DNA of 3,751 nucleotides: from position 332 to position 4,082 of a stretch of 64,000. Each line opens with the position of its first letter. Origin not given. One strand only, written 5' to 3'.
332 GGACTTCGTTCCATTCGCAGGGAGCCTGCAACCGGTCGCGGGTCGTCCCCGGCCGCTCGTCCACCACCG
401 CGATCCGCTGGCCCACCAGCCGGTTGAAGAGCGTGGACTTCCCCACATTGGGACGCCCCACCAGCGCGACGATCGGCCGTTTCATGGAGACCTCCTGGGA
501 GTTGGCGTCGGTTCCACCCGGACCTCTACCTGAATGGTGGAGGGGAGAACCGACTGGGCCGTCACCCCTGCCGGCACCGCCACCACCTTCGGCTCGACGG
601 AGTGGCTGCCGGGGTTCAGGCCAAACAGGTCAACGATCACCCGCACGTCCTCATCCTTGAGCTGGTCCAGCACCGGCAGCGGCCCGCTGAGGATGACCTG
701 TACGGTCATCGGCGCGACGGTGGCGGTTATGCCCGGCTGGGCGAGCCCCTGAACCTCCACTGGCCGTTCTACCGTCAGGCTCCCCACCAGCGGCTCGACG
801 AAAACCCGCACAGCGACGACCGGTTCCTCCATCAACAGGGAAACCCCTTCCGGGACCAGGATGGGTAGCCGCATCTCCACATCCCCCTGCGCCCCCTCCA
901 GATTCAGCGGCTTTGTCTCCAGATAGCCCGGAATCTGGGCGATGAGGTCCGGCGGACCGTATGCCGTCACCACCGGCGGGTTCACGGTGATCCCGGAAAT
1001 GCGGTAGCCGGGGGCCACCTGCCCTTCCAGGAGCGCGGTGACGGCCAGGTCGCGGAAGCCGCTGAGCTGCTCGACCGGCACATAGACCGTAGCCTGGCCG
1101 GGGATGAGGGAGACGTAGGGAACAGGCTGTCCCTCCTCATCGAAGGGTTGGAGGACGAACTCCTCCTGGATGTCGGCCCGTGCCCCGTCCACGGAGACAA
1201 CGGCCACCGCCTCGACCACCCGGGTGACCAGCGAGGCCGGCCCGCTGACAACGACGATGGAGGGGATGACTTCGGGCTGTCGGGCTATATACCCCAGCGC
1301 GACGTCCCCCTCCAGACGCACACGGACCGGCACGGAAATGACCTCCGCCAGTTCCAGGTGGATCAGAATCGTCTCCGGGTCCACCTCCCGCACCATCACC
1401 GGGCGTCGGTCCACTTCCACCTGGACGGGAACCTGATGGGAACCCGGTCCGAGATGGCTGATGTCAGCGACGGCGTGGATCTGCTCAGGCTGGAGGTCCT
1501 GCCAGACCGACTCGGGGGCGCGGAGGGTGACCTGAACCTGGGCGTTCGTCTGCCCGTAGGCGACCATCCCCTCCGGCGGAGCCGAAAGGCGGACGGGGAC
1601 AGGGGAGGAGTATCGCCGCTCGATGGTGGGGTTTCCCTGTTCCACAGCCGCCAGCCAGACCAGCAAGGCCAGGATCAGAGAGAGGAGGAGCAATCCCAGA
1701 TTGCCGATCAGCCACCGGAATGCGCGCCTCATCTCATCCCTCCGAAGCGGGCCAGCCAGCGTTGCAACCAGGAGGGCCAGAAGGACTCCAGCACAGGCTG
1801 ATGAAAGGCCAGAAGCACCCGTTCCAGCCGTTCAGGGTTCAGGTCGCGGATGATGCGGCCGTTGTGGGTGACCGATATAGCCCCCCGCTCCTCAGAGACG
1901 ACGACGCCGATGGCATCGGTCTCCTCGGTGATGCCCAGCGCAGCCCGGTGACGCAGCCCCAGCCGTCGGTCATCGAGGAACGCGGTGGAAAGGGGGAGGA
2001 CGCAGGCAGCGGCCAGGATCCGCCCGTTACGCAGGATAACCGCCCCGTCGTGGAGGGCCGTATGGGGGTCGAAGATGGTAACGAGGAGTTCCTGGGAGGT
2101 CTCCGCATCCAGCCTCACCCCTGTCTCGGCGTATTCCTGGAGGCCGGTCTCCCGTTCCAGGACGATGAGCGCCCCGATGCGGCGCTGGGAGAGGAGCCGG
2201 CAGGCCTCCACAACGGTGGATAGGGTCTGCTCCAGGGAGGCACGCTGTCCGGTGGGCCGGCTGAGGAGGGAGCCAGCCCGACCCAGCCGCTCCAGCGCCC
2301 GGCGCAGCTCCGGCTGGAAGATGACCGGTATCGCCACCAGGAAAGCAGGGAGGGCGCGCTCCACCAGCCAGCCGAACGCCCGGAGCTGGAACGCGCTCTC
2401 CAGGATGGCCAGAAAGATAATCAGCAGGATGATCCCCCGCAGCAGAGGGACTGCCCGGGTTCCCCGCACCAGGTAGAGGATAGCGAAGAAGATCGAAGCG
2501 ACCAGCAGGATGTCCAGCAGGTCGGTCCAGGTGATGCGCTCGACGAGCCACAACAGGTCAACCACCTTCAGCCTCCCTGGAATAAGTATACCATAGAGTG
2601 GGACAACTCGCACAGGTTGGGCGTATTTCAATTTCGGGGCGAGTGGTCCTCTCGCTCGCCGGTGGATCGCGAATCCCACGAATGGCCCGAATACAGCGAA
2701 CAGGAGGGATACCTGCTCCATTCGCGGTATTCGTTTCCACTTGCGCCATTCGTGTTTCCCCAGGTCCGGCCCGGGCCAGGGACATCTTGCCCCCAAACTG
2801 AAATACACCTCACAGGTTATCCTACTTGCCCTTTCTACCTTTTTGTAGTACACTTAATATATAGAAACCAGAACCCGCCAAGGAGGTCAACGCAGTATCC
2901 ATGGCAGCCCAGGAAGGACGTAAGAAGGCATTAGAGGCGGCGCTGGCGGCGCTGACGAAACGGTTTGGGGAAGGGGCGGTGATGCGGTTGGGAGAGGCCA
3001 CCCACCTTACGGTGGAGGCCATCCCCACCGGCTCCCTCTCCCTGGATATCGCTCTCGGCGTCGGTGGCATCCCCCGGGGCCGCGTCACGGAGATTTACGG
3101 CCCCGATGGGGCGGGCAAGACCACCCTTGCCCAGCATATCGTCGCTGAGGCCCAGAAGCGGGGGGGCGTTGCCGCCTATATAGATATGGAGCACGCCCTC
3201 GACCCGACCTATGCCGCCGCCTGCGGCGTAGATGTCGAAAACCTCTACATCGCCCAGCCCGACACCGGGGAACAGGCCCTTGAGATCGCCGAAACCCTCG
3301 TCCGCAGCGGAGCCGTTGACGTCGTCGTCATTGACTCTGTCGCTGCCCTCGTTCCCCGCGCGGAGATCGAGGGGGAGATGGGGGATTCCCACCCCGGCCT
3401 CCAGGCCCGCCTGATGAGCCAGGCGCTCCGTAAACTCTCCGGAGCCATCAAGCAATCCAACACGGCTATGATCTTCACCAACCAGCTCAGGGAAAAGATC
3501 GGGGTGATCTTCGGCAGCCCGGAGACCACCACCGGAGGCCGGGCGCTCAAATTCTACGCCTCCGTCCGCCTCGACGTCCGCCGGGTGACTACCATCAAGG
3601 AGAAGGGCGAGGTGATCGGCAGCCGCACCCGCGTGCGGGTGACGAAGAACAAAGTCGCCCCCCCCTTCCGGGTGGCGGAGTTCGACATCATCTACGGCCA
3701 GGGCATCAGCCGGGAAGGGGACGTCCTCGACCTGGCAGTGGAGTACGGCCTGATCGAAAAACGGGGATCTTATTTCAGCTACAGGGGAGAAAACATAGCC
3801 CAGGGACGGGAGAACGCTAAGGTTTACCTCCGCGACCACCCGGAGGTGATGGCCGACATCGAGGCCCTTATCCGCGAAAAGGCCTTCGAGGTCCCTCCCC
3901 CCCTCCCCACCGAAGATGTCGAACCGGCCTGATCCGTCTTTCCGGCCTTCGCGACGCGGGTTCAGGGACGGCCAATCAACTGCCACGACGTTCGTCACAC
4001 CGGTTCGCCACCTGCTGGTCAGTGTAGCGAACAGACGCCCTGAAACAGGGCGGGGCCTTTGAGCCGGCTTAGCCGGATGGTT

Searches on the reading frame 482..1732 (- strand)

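Call 34: search_protein_families(library=pfam, proteins=[window:482-1732:-], max_evalue=0.000001)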
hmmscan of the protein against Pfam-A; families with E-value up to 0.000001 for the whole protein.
window:482-1732:- (416 aa): 1 family
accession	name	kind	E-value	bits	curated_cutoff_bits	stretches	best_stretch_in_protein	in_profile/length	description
PF07949.17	YbbR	-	4.3e-27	94.7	22.3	2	236-303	9-74/81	YbbR-like protein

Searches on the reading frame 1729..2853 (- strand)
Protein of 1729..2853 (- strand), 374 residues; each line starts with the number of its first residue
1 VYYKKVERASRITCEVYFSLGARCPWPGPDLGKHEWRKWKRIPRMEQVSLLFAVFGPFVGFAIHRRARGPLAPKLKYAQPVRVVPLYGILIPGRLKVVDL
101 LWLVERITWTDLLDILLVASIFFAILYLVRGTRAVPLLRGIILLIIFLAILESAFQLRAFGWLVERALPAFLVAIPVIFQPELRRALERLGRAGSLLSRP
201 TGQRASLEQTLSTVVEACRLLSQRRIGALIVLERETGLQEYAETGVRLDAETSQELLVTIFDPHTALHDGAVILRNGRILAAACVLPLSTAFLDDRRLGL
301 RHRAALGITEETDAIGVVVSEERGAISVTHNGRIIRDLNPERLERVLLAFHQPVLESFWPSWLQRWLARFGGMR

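Call 34: search_protein_families(library=pfam, proteins=[window:1729-2853:-], max_evalue=0.000001)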
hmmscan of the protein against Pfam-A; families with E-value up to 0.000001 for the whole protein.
window:1729-2853:- (374 aa): 2 families
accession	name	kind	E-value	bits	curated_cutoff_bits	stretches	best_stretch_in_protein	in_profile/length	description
PF02457.21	DAC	-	4e-43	146.2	27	1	216-333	2-118/119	DisA bacterial checkpoint controller nucleotide-binding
PF19293.4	CdaA_N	-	1.3e-08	35.4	23.8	1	106-182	4-80/81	CdaA N-terminal transmembrane domain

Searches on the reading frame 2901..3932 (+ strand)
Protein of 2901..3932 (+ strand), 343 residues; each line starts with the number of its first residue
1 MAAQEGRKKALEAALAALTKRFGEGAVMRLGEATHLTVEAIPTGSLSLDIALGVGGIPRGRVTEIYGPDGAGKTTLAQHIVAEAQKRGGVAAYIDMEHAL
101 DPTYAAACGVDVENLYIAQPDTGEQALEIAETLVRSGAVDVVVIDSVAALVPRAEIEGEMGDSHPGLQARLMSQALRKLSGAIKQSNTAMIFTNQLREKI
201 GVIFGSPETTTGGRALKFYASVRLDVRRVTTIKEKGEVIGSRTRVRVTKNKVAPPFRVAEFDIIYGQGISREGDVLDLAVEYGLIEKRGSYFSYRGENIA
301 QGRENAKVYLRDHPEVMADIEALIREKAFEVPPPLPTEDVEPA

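Call 34: search_protein_families(library=pfam, proteins=[window:2901-3932:+], max_evalue=0.000001)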
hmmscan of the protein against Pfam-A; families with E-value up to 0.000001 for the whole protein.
window:2901-3932:+ (343 aa): 4 families
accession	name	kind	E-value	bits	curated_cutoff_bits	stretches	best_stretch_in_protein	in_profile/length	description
PF00154.27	RecA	-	2.4e-133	443.9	27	1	9-270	1-262/262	recA bacterial DNA recombination protein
PF21096.2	RecA_C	-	2.2e-23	82.5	27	1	273-327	1-55/57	RecA C-terminal domain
PF08423.17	Rad51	-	2.3e-10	40.6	22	1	40-229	7-212/244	Rad51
PF06745.19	ATPase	-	5.3e-09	36.2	26.6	1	42-205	2-167/231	KaiC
